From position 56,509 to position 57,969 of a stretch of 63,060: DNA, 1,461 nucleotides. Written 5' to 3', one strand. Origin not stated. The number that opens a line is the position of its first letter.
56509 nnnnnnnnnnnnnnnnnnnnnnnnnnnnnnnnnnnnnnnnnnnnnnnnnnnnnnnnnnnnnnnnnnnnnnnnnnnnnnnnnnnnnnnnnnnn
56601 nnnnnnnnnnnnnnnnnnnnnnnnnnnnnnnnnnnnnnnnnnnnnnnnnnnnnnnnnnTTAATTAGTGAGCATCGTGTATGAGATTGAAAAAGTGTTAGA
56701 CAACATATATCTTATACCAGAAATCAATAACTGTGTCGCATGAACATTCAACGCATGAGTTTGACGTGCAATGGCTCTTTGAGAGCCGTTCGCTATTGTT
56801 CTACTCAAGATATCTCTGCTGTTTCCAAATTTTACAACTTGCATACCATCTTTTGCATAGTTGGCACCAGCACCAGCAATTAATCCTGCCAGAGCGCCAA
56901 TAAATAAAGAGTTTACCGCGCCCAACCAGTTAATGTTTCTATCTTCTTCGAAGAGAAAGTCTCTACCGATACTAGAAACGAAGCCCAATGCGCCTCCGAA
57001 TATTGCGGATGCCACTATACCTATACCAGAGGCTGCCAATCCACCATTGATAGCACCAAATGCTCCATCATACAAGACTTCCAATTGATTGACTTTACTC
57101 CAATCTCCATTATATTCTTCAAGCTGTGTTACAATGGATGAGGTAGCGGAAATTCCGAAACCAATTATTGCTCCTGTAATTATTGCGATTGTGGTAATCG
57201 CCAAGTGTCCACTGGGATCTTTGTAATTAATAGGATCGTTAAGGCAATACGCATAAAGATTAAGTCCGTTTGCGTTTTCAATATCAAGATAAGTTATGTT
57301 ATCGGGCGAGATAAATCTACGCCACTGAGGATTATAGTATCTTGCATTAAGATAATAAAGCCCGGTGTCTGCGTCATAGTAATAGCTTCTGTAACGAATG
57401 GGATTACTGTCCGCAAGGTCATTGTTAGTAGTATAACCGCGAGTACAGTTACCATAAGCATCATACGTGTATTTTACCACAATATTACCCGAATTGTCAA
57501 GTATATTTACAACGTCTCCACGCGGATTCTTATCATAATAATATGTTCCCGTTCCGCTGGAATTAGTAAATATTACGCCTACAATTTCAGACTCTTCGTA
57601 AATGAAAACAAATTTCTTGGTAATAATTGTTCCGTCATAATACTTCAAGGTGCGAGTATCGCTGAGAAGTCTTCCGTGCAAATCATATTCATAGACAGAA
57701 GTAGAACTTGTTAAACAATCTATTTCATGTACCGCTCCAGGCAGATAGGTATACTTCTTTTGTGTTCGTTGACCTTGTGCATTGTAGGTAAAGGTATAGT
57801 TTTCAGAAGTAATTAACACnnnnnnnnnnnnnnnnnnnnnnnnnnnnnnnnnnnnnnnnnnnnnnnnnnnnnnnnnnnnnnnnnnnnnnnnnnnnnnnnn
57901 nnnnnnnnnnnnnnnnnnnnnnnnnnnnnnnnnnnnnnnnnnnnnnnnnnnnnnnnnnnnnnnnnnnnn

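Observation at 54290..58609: AT-rich island with two displaced RHS/YD toxin cassettes and immunity genes, but no full-length rhs gene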

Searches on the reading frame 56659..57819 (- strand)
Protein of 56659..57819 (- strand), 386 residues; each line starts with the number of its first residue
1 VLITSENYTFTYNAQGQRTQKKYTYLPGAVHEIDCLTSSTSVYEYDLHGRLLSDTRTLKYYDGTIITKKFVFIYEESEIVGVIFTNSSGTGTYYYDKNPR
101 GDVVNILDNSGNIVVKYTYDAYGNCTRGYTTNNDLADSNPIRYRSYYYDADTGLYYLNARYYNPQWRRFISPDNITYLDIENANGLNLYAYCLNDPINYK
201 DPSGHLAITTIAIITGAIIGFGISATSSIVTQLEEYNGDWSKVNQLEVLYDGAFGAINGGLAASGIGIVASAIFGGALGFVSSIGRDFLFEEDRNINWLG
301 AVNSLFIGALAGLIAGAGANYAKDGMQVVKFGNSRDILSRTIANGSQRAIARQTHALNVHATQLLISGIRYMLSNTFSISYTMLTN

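Call 4: search_protein_families(library=pfam, proteins=[window:56659-57819:-], max_evalue=0.1)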
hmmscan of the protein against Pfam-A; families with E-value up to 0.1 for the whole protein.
window:56659-57819:- (386 aa): 2 families
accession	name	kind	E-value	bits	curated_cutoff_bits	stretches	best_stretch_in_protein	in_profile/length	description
PF05593.20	RHS_repeat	-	0.004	18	22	1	98-131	2-33/38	RHS Repeat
PF12822.12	ECF_trnsprt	-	0.061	13.8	30.7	0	258-321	61-120/169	ECF transporter, substrate-specific component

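Call 5: search_protein_families(library=ncbifam, proteins=[window:56659-57819:-], max_evalue=0.1)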
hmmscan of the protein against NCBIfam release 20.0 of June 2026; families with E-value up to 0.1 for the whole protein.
window:56659-57819:- (386 aa): 3 families
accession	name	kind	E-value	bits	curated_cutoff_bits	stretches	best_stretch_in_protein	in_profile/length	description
TIGR03696.1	Rhs_assc_core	domain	1.7e-22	79.7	32.5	1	119-205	1-76/76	RHS repeat-associated core domain-containing protein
NF041261.1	RHS_core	equivalog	7.2e-07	27.4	2000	1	93-204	1158-1260/1261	RHS element core protein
TIGR01643.1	YD_repeat_2x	repeat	0.00017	22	15.8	0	98-126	2-29/42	YD repeat-containing protein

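Call 12: find_homologous_proteins(query=window:56659-57819:-)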
Query window:56659-57819:- (386 aa): 1296 proteins with E <= 0.001 among 7979 candidates; the best 120 are listed.
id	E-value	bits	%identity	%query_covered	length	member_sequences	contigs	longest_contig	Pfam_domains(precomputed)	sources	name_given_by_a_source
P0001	5.7e-254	860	100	100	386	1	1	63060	-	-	-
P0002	3.1e-180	617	91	79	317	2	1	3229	-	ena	-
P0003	4.8e-155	534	67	99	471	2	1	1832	PF05593.20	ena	-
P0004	2.3e-147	509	88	68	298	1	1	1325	-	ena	-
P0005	8.3e-147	507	82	74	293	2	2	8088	PF25023.2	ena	-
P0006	3.7e-132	459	61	91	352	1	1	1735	PF25023.2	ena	-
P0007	7.0e-129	448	60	92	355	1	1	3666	-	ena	-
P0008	1.0e-128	447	60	91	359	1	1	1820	PF25023.2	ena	-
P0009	1.7e-125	437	60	91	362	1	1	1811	PF25023.2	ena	-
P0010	2.1e-124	433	57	98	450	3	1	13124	PF25023.2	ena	-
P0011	8.6e-123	428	71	74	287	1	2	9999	-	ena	-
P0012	9.2e-114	398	92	53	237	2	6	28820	-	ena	-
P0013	3.3e-110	387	69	66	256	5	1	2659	-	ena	-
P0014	5.5e-108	379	63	75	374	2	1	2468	-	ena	-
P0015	1.9e-104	368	74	58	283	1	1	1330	-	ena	-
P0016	4.5e-104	366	81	53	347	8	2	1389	PF15650.14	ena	-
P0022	4.8e-94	333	49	100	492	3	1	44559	PF05593.20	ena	-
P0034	4.1e-80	287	54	67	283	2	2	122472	-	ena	-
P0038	2.5e-77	278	49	78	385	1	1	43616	PF05593.20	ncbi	-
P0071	3.0e-68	248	44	79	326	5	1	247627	PF25023.2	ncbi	-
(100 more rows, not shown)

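Call 13: find_encoding_contigs(protein=P0012, flank=10000, max_places=4)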
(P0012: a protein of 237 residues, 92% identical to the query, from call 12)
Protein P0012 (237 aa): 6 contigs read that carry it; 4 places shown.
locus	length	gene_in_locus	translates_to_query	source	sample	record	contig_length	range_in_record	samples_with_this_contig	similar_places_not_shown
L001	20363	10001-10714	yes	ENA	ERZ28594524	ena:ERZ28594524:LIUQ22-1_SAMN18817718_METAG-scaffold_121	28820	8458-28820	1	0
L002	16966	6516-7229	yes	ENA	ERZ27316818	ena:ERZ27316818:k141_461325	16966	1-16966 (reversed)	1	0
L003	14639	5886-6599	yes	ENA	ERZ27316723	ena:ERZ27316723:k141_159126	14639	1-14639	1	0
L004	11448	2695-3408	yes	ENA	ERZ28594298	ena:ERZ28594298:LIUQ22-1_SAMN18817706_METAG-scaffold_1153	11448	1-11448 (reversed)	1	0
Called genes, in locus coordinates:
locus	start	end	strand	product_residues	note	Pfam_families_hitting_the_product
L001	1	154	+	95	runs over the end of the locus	-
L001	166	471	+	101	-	-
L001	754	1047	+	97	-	-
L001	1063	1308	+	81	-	-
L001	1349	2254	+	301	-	PF25023:TEN_YD-shell, PF15650:Tox-REase-9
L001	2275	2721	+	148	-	-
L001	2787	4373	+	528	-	PF25023:TEN_YD-shell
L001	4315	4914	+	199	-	PF20197:DUF6560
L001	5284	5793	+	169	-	PF15650:Tox-REase-9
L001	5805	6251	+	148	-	PF14137:DUF4304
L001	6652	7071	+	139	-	-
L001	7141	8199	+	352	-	PF13306:LRR_5, PF13855:LRR_8 (faint), PF13306:LRR_5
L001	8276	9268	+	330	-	-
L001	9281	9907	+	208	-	-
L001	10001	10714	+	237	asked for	-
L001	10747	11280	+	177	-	PF20197:DUF6560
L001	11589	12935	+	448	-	PF13306:LRR_5, PF13855:LRR_8 (faint), PF13306:LRR_5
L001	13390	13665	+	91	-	-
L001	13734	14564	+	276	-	-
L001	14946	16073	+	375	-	PF13306:LRR_5, PF13855:LRR_8 (faint), PF13306:LRR_5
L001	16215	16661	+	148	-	-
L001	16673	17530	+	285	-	-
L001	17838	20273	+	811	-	PF00912:Transgly, PF00905:Transpeptidase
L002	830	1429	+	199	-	PF20197:DUF6560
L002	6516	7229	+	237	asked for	-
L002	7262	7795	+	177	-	PF20197:DUF6560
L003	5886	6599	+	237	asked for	-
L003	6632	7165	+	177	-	PF20197:DUF6560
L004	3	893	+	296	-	?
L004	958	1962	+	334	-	-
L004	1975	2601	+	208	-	-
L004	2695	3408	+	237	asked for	-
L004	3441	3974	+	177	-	PF20197:DUF6560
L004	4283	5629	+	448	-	PF13306:LRR_5, PF13855:LRR_8 (faint), PF13306:LRR_5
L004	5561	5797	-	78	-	-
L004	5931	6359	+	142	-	-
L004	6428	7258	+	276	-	-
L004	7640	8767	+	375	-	PF13306:LRR_5, PF13855:LRR_8 (faint), PF13306:LRR_5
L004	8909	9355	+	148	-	-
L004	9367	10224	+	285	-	-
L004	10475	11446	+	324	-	?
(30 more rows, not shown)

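Call 14: find_encoding_contigs(protein=P0038, flank=10000, max_places=2)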
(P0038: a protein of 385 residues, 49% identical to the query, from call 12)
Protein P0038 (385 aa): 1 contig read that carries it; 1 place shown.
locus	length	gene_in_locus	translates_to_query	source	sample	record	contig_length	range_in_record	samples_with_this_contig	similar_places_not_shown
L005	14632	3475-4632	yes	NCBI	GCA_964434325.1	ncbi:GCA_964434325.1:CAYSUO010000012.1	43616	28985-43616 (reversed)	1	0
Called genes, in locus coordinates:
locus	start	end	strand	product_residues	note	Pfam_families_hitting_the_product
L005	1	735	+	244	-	?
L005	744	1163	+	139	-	-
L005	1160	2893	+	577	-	PF05593:RHS_repeat (faint)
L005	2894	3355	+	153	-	-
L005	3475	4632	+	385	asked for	PF05593:RHS_repeat (faint)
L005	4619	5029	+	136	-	-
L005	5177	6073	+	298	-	PF00849:PseudoU_synth_2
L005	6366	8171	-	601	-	PF08439:Peptidase_M3_N, PF01432:Peptidase_M3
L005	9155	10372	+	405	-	PF00579:tRNA-synt_1b, PF22421:SYY_C-terminal, PF01479:S4 (weak)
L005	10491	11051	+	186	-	-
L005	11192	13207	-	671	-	PF22745:Nlig-Ia, PF01653:DNA_ligase_aden, PF03120:OB_DNA_ligase, PF14520:HHH_5 (faint), PF12826:HHH_2, PF00533:BRCT, PF12738:PTCB-BRCT (weak), PF16589:BRCT_2 (faint)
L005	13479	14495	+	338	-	PF01381:HTH_3, PF07022:Phage_CI_repr (weak), PF12844:HTH_19, PF13560:HTH_31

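Call 17: find_related_loci(query=window:56659-57819:-, collection=genome_contigs, flank=10000)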
Query window:56659-57819:- (386 aa) in genome_contigs; peptide patterns used: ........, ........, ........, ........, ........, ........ (x = any residue, [..] = any of these).
59 stretches matched a pattern; 17 encode a relative of the query (tblastn E <= 1e-3); 15 distinct loci.
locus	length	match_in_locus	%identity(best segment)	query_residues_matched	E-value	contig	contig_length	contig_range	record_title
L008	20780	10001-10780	72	4-282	1e-124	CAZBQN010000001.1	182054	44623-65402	MAG TPA_asm: uncultured Ruminococcus sp. isolate binchicken_co370_19 genome assembly, contig: NODE_87_length_182054_cov_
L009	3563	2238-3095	69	100-386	3e-124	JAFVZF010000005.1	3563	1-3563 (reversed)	MAG: Paludibacteraceae bacterium isolate RGIG5529 Sheep_Colon.Co__c220526, whole genome shotgun sequence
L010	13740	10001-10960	59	4-312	3e-114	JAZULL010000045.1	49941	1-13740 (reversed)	MAG: Eubacteriales bacterium isolate T1900044912_TS20190378.MAGScoT_cleanbin_000022 SGB_3316_k141_1530763, whole genome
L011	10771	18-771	84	133-383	9e-114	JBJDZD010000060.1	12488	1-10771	MAG: Eubacteriales bacterium isolate LOHA14_bin.037 NODE_2453_length_12488_cov_6.217325, whole genome shotgun sequence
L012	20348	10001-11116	57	4-379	1e-122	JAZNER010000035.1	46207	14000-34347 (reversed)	MAG: Eubacteriales bacterium isolate T1900044719_TS20190185.MAGScoT_cleanbin_000016 SGB_1897_k141_1129823, whole genome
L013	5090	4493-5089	60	8-206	4e-79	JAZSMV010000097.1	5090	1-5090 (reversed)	MAG: Eubacteriales bacterium isolate T1900044552_TS20190018.MAGScoT_cleanbin_000068 SGB_257_k141_2303322, whole genome s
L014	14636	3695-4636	47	5-320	2e-78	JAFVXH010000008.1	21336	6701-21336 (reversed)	MAG: Clostridia bacterium isolate RGIG5479 Sheep_Colon-5__c363940, whole genome shotgun sequence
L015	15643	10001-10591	49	16-211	2e-55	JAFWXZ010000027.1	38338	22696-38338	MAG: Clostridia bacterium isolate RGIG6173 Sheep_Rectum-1__c283935, whole genome shotgun sequence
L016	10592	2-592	49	80-266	2e-47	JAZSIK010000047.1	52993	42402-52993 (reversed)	MAG: Eubacteriales bacterium isolate T1900044572_TS20190038.MAGScoT_cleanbin_000021 SGB_439_k141_1981921, whole genome s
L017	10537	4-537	42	130-289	2e-34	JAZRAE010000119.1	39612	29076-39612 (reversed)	MAG: Eubacteriales bacterium isolate T1900045144_TC20190138.MAGScoT_cleanbin_000022 SGB_4934_k141_188910, whole genome s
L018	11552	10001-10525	35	37-204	1e-20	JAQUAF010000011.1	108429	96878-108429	MAG: Verrucomicrobiia bacterium isolate STC_78 NODE_419_length_108429_cov_8.791767_Sandtown_C, whole genome shotgun sequ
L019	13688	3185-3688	35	37-204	2e-18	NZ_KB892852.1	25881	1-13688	Uliginosibacterium gangwonense DSM 18521 B145DRAFT_scaffold_25.26, whole genome shotgun sequence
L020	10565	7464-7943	28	82-204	4e-14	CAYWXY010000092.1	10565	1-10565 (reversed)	MAG TPA_asm: uncultured Pseudomonadota bacterium isolate SRP077602_co8_242 genome assembly, contig: NODE_8857_length_105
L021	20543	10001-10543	30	10-205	2e-13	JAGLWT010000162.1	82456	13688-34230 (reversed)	MAG: bacterium isolate RS_12_30 ZL285.bin.30.fa_162, whole genome shotgun sequence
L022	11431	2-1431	67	135-219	9e-11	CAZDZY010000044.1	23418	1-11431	MAG TPA_asm: uncultured Christensenellaceae bacterium isolate SRP192927_co6_833 genome assembly, contig: NODE_4467_lengt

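Call 25: search_protein_families(library=pfam, proteins=[P0016], max_evalue=0.01)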
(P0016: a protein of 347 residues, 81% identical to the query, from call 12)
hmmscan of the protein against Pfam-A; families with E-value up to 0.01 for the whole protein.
P0016 (347 aa): 1 family
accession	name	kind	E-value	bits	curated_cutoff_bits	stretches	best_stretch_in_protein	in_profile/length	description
PF15650.12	Tox-REase-9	-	1.6e-07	31.9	27.3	1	297-336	34-73/88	Restriction endonuclease fold toxin 9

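Call 61: search_protein_families(library=pfam, proteins=[L008:6752-11263:+, L010:6767-11185:+], max_evalue=0.01)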
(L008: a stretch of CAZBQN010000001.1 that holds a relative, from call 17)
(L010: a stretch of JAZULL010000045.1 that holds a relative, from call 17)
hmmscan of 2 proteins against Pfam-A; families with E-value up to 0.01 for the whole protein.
L008:6752-11263:+ (1504 aa): 2 families
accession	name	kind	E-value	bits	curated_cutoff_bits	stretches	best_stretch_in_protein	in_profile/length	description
PF05593.20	RHS_repeat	-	8.8e-13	48.7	22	0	125-160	1-35/38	RHS Repeat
PF12974.12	Phosphonate-bd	-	0.0077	16.1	27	0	894-976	90-172/242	ABC transporter, phosphonate, periplasmic substrate-binding protein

L010:6767-11185:+ (1473 aa): 1 family
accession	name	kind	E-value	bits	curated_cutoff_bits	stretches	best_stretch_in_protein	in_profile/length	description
PF05593.20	RHS_repeat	-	1.4e-07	32.1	22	1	147-181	1-35/38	RHS Repeat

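Call 72: search_protein_families(library=pfam, proteins=[L008:11279-11641:+, L010:11212-11670:+, L015:8890-9345:+, L001:4315-4911:+, L008:14025-14510:+, L012:11286-12104:+], max_evalue=0.1)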
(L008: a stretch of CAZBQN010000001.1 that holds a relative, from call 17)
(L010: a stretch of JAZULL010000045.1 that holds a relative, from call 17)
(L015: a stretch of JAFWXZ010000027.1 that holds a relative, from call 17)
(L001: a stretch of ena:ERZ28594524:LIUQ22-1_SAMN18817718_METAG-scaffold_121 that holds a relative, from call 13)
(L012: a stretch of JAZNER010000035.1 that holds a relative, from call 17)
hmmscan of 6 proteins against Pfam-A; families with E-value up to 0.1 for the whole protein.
L008:11279-11641:+ (121 aa): 1 family
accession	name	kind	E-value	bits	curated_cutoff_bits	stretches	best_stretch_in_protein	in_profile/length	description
PF03057.20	DUF236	-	0.022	15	25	1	86-101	13-28/31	DUF236 repeat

L010:11212-11670:+ (153 aa): 0 families

L015:8890-9345:+ (152 aa): 1 family
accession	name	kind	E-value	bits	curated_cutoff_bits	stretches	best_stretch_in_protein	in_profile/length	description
PF14362.11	DUF4407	-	0.067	12.9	31.3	1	7-64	13-63/297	Domain of unknown function (DUF4407)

L001:4315-4911:+ (199 aa): 2 families
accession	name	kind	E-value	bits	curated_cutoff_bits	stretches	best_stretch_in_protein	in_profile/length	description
PF20197.3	DUF6560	-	1.3e-12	48.7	27.8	1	49-191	30-166/174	Family of unknown function (DUF6560)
PF01040.23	UbiA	-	0.0035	17.1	34.2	1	29-119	143-234/250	UbiA prenyltransferase family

L008:14025-14510:+ (162 aa): 0 families

L012:11286-12104:+ (273 aa): 0 families

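Call 73: find_encoding_contigs(protein=P0071, flank=9000, max_places=1)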
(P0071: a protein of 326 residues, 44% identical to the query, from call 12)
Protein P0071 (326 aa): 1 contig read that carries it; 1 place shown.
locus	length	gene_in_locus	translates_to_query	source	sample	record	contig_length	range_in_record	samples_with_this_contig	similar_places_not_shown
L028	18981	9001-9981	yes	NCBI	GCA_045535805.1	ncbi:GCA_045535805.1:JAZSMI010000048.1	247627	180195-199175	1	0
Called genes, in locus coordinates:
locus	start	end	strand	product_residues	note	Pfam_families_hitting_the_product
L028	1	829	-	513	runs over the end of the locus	PF01547:SBP_bac_1 (weak)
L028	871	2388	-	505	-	PF00682:HMGL-like, PF22617:HCS_D2, PF08502:LeuA_dimer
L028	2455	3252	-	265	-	PF01261:AP_endonuc_2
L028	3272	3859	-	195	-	PF12917:YfbR-like, PF13023:HD_3, PF01966:HD (faint)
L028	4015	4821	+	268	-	PF01678:DAP_epimerase, PF26317:CntK_N (faint), PF02567:PhzC-PhzF (weak), PF01678:DAP_epimerase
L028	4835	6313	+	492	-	PF08245:Mur_ligase_M, PF02875:Mur_ligase_C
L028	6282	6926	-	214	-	PF02390:Methyltransf_4, PF13649:Methyltransf_25 (weak)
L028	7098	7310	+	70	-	PF04070:DUF378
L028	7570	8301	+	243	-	-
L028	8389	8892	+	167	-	-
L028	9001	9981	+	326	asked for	PF25023:TEN_YD-shell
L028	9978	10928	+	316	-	PF20197:DUF6560 (faint)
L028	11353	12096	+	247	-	PF25023:TEN_YD-shell (weak)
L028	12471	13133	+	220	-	-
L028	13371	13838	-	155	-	-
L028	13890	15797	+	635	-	PF00005:ABC_tran, PF02463:SMC_N (faint), PF13555:AAA_29 (faint), PF13304:AAA_21 (faint), PF13401:AAA_22 (faint), PF12848:ABC_tran_Xtn, PF00005:ABC_tran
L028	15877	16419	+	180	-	PF16112:DUF4830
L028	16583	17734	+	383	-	PF00005:ABC_tran, PF02463:SMC_N (faint), PF20720:nSTAND3 (faint), PF13304:AAA_21 (faint), PF17912:OB_MalK (faint)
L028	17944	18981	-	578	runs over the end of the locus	PF13145:Rotamase_2 (faint), PF00639:Rotamase (weak), PF13616:Rotamase_3 (faint)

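Call 74: find_encoding_contigs(protein=P0022, flank=9000, max_places=1)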
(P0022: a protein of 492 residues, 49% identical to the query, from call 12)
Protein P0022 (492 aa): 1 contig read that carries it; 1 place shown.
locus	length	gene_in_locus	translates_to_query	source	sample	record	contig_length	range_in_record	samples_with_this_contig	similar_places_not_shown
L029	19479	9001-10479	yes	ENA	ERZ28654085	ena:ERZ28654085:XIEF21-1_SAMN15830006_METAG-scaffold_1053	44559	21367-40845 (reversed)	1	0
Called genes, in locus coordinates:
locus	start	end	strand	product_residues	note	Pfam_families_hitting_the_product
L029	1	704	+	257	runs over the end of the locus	PF19808:DUF6291 (weak)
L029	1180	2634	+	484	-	-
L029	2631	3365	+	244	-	-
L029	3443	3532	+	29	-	-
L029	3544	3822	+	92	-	-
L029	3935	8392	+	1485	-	PF05593:RHS_repeat (faint), PF25023:TEN_YD-shell (weak)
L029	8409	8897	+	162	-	-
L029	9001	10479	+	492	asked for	PF05593:RHS_repeat (faint)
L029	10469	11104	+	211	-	-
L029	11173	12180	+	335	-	PF25023:TEN_YD-shell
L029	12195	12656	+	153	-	-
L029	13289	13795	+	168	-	PF00440:TetR_N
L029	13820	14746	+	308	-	PF01613:Flavin_Reduct (weak)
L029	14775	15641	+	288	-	PF01073:3Beta_HSD (weak), PF01370:Epimerase, PF05368:NmrA, PF13460:NAD_binding_10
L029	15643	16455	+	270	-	PF06966:DUF1295, PF02544:Steroid_dh (faint)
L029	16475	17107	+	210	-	-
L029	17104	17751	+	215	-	-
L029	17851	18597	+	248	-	PF00561:Abhydrolase_1 (faint), PF12695:Abhydrolase_5, PF12146:Hydrolase_4 (weak)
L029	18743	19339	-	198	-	PF05067:Mn_catalase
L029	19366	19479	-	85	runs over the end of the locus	PF12652:CotJB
